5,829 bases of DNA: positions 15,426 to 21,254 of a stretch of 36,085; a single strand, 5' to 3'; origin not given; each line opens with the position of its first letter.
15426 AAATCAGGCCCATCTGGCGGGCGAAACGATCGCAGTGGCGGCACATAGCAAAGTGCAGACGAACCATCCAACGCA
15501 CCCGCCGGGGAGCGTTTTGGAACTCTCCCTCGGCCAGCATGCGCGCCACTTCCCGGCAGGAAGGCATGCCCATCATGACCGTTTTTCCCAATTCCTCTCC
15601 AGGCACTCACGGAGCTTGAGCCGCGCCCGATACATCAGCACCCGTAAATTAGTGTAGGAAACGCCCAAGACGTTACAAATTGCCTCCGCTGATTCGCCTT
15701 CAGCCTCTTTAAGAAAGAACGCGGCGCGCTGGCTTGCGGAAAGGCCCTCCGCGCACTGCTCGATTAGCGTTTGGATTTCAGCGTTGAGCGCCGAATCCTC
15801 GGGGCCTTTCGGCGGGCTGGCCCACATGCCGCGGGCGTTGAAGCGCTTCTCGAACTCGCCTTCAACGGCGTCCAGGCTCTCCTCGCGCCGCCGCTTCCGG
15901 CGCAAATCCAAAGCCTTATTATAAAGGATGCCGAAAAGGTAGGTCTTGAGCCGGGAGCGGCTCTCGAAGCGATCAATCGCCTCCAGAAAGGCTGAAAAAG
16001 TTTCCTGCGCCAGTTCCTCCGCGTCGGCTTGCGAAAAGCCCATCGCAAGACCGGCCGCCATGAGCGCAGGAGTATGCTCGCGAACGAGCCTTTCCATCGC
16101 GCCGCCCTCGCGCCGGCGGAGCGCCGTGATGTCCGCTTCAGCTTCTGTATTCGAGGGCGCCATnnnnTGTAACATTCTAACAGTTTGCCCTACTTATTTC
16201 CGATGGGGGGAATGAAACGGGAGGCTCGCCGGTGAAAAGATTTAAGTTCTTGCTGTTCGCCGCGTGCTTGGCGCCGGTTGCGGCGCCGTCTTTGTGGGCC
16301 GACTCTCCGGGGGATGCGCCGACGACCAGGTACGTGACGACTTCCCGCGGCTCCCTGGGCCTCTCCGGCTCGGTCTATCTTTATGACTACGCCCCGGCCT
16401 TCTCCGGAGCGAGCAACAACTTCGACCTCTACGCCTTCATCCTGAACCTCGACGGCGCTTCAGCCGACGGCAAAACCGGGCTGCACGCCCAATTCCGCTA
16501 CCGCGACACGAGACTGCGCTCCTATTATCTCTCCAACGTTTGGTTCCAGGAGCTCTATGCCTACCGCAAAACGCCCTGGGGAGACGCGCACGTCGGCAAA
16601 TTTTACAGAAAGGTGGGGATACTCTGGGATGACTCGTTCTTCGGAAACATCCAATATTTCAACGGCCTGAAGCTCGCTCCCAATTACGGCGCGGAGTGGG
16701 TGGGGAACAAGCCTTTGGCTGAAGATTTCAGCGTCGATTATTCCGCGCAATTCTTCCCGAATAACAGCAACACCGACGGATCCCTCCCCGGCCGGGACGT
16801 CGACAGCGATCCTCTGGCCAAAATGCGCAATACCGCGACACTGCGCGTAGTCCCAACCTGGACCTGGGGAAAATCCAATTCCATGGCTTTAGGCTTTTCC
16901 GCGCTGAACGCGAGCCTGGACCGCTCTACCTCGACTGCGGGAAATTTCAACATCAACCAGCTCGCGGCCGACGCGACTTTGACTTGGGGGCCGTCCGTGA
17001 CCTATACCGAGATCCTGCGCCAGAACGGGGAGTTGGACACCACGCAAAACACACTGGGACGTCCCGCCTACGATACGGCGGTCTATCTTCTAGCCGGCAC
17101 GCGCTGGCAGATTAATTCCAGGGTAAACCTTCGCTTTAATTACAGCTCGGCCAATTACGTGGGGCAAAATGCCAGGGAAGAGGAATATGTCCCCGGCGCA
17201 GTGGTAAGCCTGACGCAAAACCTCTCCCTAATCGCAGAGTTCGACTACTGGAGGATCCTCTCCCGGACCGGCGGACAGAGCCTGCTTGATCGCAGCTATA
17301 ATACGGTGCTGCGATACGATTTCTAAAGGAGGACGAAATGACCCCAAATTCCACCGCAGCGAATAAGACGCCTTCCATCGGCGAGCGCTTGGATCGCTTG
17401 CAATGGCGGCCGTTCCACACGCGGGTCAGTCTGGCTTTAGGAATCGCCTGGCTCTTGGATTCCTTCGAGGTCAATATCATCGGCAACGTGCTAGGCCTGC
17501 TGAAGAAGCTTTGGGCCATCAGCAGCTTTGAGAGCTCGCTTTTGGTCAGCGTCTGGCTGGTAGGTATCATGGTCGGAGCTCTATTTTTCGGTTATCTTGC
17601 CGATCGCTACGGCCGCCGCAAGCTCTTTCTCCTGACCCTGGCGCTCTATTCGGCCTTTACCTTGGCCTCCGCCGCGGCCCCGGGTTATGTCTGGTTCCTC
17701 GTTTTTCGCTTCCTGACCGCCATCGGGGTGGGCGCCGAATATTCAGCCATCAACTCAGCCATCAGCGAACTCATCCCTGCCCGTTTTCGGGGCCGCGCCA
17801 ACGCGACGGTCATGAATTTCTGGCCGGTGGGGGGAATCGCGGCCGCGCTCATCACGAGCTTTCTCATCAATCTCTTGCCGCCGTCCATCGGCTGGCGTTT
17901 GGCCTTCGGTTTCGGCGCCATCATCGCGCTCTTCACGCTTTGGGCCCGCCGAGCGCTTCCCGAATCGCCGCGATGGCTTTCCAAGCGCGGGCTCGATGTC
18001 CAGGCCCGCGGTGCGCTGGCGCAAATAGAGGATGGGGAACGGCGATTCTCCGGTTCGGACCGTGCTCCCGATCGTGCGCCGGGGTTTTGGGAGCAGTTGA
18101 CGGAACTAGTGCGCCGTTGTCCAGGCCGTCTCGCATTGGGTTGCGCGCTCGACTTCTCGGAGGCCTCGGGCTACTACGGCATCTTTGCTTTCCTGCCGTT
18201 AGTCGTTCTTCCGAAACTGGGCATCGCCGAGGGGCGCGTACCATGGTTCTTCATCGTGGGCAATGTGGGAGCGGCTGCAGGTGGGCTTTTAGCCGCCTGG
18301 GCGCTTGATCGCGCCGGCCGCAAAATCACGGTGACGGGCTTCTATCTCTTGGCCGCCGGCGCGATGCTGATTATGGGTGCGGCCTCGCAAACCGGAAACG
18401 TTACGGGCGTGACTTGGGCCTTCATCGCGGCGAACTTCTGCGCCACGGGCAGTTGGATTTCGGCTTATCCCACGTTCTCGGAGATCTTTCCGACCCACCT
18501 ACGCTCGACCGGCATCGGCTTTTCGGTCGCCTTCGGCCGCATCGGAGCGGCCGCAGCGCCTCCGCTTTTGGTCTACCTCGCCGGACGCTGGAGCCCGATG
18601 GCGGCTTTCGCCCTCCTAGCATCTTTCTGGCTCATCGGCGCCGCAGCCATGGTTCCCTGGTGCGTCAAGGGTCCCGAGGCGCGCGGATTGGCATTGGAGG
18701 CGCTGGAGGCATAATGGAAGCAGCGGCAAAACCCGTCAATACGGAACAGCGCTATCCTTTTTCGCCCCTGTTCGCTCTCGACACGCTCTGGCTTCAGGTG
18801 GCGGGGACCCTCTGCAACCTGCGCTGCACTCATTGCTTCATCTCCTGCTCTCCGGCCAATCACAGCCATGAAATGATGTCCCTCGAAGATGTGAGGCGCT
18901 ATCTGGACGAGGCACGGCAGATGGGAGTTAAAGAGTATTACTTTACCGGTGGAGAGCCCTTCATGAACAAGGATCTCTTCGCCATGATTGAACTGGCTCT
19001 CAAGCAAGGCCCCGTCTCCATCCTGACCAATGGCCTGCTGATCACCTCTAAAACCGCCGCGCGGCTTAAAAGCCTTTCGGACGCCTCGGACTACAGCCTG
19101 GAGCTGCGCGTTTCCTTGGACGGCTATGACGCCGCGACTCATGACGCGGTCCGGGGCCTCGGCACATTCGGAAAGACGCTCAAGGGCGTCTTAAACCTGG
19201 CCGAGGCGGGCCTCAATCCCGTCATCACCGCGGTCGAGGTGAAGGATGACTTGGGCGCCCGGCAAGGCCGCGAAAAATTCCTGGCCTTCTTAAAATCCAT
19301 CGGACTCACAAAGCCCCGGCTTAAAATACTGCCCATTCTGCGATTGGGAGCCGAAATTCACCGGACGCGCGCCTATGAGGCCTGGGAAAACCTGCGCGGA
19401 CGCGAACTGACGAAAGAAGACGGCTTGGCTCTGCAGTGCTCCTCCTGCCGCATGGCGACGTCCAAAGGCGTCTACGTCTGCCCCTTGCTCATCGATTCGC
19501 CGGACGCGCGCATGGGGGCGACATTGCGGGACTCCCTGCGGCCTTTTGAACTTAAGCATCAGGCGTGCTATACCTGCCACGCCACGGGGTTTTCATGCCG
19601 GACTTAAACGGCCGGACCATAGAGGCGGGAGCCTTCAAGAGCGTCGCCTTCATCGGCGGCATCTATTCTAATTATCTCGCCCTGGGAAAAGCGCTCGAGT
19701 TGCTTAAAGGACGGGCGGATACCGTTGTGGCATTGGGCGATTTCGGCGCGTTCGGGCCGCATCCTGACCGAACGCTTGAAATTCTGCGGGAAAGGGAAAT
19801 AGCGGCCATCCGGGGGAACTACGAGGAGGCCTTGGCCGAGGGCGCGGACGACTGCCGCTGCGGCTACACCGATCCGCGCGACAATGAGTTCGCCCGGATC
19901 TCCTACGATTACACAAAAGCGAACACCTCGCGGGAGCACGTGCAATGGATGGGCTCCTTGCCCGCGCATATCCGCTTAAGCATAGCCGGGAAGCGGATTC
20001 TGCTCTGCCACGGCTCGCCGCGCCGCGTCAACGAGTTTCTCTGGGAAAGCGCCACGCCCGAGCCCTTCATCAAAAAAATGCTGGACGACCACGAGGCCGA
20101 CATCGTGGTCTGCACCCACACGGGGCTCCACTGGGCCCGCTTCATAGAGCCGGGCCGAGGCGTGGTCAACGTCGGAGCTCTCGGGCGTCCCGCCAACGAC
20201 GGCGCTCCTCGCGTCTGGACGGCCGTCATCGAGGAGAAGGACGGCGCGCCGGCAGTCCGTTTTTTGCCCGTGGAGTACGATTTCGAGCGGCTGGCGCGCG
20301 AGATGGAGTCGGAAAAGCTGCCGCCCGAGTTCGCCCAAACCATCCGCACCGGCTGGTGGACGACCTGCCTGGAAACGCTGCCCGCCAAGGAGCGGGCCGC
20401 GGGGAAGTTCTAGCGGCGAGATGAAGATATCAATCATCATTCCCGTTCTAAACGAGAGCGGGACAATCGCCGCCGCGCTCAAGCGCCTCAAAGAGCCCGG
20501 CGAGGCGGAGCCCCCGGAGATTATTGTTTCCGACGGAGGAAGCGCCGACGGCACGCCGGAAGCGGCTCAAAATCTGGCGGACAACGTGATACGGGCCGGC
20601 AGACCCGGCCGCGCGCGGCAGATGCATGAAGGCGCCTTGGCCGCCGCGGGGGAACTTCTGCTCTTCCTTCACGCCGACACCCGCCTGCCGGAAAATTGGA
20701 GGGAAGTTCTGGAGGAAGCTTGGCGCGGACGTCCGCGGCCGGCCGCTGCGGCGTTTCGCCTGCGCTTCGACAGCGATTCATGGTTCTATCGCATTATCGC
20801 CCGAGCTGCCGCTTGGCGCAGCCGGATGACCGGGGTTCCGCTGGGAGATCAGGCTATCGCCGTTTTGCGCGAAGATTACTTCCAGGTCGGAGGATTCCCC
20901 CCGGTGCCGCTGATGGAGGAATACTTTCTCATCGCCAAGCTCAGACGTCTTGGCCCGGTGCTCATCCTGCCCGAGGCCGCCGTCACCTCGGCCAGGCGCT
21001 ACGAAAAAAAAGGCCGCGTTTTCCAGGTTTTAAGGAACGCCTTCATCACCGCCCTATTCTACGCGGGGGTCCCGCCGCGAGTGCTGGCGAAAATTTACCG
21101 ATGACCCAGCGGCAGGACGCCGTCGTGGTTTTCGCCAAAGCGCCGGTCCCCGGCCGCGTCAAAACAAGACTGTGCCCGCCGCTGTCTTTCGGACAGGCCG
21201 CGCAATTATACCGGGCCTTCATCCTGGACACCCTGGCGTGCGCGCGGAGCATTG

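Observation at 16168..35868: Four copies of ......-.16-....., each correctly oriented upstream of an operon, suggest a local ECF regulon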

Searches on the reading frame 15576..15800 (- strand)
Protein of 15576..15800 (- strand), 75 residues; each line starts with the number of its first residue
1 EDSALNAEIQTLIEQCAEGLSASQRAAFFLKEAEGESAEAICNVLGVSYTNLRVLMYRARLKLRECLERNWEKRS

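Call 57: search_solved_structures(query=window:15576-15800:-, max_evalue=0.1, show_alignments=5)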
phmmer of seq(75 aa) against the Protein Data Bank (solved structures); distinct sequences matched with E-value up to 0.1: 4.
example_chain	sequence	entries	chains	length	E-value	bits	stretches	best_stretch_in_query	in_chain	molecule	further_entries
8vd6_A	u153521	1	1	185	4.1e-09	39.8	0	33-68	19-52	CAP REPEAT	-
6in7_B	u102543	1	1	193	0.043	17.6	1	4-67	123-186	RNA polymerase sigma-H factor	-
8z6g_B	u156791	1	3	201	0.044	17.6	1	4-67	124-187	RNA polymerase sigma factor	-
3vep_D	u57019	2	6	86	0.08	16.8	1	4-65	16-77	Probable RNA polymerase sigma-D factor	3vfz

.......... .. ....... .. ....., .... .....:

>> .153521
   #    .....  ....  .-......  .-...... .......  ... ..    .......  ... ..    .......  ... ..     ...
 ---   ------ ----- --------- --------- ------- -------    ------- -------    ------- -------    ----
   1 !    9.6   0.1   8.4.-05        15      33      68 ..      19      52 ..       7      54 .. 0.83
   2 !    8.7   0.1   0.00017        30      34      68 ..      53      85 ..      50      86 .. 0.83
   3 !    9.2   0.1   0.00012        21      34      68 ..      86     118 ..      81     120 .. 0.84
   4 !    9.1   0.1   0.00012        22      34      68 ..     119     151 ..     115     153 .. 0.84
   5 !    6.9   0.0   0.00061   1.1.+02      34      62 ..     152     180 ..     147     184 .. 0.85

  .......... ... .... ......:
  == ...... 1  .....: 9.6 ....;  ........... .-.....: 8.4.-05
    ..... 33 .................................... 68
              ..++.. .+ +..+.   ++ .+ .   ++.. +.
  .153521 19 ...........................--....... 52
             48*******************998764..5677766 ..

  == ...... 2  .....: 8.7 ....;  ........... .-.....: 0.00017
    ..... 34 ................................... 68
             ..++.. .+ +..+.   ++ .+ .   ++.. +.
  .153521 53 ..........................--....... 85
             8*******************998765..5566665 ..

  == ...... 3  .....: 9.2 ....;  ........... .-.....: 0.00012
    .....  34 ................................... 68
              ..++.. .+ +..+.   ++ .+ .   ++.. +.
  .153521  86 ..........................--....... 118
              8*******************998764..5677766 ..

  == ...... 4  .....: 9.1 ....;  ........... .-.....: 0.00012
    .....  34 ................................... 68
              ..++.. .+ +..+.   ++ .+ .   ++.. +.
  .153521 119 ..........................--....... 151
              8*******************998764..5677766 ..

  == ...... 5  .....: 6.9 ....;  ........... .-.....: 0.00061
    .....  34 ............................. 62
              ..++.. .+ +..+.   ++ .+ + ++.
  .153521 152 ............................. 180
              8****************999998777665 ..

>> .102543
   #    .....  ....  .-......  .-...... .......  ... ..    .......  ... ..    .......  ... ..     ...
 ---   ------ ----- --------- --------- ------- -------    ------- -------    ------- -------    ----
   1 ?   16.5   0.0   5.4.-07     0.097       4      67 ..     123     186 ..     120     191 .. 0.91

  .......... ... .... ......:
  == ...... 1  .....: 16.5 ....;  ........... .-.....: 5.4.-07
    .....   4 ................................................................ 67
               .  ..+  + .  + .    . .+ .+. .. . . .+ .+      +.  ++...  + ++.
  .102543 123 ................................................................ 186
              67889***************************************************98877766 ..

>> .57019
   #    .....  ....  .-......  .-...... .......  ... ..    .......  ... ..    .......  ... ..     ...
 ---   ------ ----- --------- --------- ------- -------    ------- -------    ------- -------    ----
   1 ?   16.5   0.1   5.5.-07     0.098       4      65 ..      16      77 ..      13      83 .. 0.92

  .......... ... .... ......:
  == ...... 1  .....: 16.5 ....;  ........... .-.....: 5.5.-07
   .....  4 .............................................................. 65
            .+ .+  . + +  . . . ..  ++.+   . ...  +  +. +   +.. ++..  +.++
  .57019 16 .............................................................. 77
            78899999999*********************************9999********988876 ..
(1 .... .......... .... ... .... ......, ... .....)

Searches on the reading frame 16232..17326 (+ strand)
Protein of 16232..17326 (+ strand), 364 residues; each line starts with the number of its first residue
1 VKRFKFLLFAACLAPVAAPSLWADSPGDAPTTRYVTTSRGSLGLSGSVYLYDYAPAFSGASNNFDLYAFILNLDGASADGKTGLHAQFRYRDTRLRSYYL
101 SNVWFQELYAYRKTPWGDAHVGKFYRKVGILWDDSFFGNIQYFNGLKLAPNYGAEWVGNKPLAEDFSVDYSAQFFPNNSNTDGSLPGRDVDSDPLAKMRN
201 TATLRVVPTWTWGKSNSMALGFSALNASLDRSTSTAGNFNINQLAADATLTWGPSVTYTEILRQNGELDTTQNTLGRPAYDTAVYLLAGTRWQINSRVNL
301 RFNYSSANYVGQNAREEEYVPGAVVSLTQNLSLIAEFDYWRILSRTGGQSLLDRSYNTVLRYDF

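Call 6: search_protein_families(library=pfam, proteins=[window:16232-17326:+], max_evalue=0.01)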
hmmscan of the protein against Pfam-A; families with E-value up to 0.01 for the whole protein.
window:16232-17326:+ (364 aa): 0 families

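Call 25: search_protein_families(library=ncbifam, proteins=[window:16232-17326:+], max_evalue=0.001)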
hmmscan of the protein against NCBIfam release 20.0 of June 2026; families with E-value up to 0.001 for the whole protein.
window:16232-17326:+ (364 aa): 0 families

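Call 62: search_protein_families(library=pfam, proteins=[window:16232-17326:+], max_evalue=0.05)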
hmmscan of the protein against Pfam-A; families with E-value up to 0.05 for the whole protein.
window:16232-17326:+ (364 aa): 0 families

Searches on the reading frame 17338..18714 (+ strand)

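Call 6: search_protein_families(library=pfam, proteins=[window:17338-18714:+], max_evalue=0.01)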
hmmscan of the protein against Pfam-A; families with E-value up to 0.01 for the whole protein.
window:17338-18714:+ (458 aa): 4 families
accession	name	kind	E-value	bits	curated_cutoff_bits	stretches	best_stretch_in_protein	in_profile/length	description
PF00083.30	Sugar_tr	-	5.2e-44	151.3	22.3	1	62-456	44-448/452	Sugar (and other) transporter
PF07690.21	MFS_1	-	2.5e-40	138.9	33.4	2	37-211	4-179/347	Major Facilitator Superfamily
PF13347.12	MFS_2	-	4.4e-06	25.9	27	1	237-382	200-341/427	MFS/sugar transport protein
PF12832.13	MFS_1_like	-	2.7e-05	23.8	25.2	1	23-177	206-362/373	MFS_1 like family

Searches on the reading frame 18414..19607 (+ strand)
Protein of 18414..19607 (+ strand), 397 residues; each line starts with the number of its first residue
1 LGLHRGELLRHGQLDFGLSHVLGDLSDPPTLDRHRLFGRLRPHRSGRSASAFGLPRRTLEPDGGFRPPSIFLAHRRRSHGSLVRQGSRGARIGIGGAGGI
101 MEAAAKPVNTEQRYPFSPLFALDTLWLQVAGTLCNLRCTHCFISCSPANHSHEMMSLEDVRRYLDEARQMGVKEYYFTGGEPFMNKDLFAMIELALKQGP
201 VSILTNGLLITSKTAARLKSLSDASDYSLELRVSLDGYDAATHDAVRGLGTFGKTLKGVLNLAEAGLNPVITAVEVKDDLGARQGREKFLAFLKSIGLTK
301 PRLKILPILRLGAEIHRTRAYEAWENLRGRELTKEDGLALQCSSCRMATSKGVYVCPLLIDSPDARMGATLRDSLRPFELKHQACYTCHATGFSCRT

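Call 6: search_protein_families(library=pfam, proteins=[window:18414-19607:+], max_evalue=0.01)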
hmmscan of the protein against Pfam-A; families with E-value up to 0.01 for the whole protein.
window:18414-19607:+ (397 aa): 2 families
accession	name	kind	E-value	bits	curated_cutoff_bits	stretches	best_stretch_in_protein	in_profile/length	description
PF04055.27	Radical_SAM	-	9.4e-21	75.1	29.5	1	132-270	5-144/166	Radical SAM superfamily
PF13353.11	Fer4_12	-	5.6e-06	27.1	22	1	133-200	14-82/137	4Fe-4S single cluster domain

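Call 25: search_protein_families(library=ncbifam, proteins=[window:18414-19607:+], max_evalue=0.001)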
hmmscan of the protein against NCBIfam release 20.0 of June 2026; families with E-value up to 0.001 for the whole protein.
window:18414-19607:+ (397 aa): 65 families (the best 25 are shown)
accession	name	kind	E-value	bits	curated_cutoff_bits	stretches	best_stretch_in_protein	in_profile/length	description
NF049973.1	radical_Rv1681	equivalog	9.3e-30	103.7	380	1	125-312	74-253/326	Rv1681 family radical SAM protein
TIGR04251.1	SCM_rSAM_ScmF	equivalog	5.1e-25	88.6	400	1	133-316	13-192/353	SynChlorMet cassette radical SAM/SPASM protein ScmF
NF045574.1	sacti_mat_StsB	exception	1e-24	87.3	625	1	134-304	106-267/466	StsB family radical SAM/SPASM domain sactipeptide maturase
NF050035.1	rSAM_WgK_link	exception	5.2e-21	75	650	1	133-270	18-150/367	radical SAM/SPASM peptide maturase WgkB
TIGR03962.1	mycofact_rSAM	equivalog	1.1e-20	74.2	265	1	134-281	22-164/339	mycofactocin radical SAM maturase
TIGR04250.1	SCM_rSAM_ScmE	equivalog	3e-20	72.4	400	1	133-271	12-146/358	SynChlorMet cassette radical SAM/SPASM protein ScmE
TIGR04545.1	rSAM_ahbD_hemeb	equivalog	3.1e-20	72.9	500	1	133-275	9-147/339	heme b synthase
TIGR04055.1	rSAM_NirJ2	equivalog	1.7e-19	70.5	500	1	133-271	9-142/326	putative heme d1 biosynthesis radical SAM protein NirJ2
TIGR02668.1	moaA_archaeal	equivalog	1.5e-18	66.9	325.25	1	132-280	18-161/303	GTP 3',8-cyclase MoaA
TIGR04054.1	rSAM_NirJ1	equivalog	1.5e-18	66.6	650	1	133-266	45-173/387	putative heme d1 biosynthesis radical SAM protein NirJ1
TIGR04546.1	rSAM_ahbC_deAc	equivalog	3.3e-18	65.7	650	1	133-268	48-178/390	12,18-didecarboxysiroheme deacetylase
TIGR04053.2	TIGR04053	equivalog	3e-17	62.9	395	1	133-276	17-159/366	TIGR04053 family radical SAM/SPASM domain-containing protein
TIGR02666.1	moaA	equivalog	3.2e-17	62.5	284.05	1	134-271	20-159/336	GTP 3',8-cyclase MoaA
NF001199.0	PRK00164.2-1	equivalog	5.2e-17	62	231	1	132-273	20-156/308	GTP 3',8-cyclase MoaA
TIGR04340.1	rSAM_ACGX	hypoth_equivalog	6.4e-17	61.8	400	1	134-273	13-153/341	radical SAM/SPASM domain protein, ACGX system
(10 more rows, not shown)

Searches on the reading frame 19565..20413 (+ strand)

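Call 6: search_protein_families(library=pfam, proteins=[window:19565-20413:+], max_evalue=0.01)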
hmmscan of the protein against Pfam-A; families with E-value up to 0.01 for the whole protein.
window:19565-20413:+ (282 aa): 2 families
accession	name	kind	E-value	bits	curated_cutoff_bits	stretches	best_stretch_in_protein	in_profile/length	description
PF12850.12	Metallophos_2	-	1.9e-11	44.6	27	1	36-220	12-149/154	Calcineurin-like phosphoesterase superfamily domain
PF00149.33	Metallophos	-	4.5e-08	34.2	21.5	1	27-189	3-159/191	Calcineurin-like phosphoesterase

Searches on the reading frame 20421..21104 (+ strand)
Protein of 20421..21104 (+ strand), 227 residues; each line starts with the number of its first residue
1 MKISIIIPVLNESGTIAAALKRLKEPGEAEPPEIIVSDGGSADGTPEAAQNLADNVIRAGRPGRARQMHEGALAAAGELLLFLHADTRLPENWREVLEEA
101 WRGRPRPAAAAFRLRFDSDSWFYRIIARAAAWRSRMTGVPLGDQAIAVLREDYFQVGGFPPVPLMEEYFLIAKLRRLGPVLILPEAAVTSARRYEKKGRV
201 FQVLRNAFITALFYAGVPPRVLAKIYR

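Call 6: search_protein_families(library=pfam, proteins=[window:20421-21104:+], max_evalue=0.01)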
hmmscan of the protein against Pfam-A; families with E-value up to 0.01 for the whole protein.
window:20421-21104:+ (227 aa): 1 family
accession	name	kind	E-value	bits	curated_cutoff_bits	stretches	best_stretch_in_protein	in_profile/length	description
PF00535.33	Glycos_transf_2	-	2.7e-18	66.9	23.3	1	4-148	1-158/168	Glycosyl transferase family 2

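Call 25: search_protein_families(library=ncbifam, proteins=[window:20421-21104:+], max_evalue=0.001)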
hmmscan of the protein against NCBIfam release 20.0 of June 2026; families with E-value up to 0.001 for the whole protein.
window:20421-21104:+ (227 aa): 7 families
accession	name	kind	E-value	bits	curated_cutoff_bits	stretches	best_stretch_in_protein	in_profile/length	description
TIGR04283.1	glyco_like_mftF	equivalog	6.2e-70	235.2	182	1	3-226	1-221/221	TIGR04283 family arsenosugar biosynthesis glycosyltransferase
TIGR04182.1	glyco_TIGR04182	equivalog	1.2e-08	34.7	325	1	3-104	2-101/293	S-layer glycoprotein N-glycosyltransferase AglJ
NF010496.0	PRK13915.1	equivalog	1.6e-07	30.7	262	1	2-88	32-128/307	glucosyl-3-phosphoglycerate synthase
NF041875.1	EPS_EpsD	equivalog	1.7e-07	30.9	370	1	3-90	1-93/325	exopolysaccharide biosynthesis glycosyltransferase EpsD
TIGR03937.1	PgaC_IcaA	equivalog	8e-06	25.1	422.3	1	2-109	46-158/407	poly-beta-1,6-N-acetyl-D-glucosamine synthase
NF045692.1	OglycostaseCruG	equivalog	4.4e-05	22.6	600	1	2-54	42-93/386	2'-O-glycosyltransferase CruG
TIGR03469.1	HpnB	hypoth_equivalog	0.00055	19.1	379.25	0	2-57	45-100/386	hopene-associated glycosyltransferase HpnB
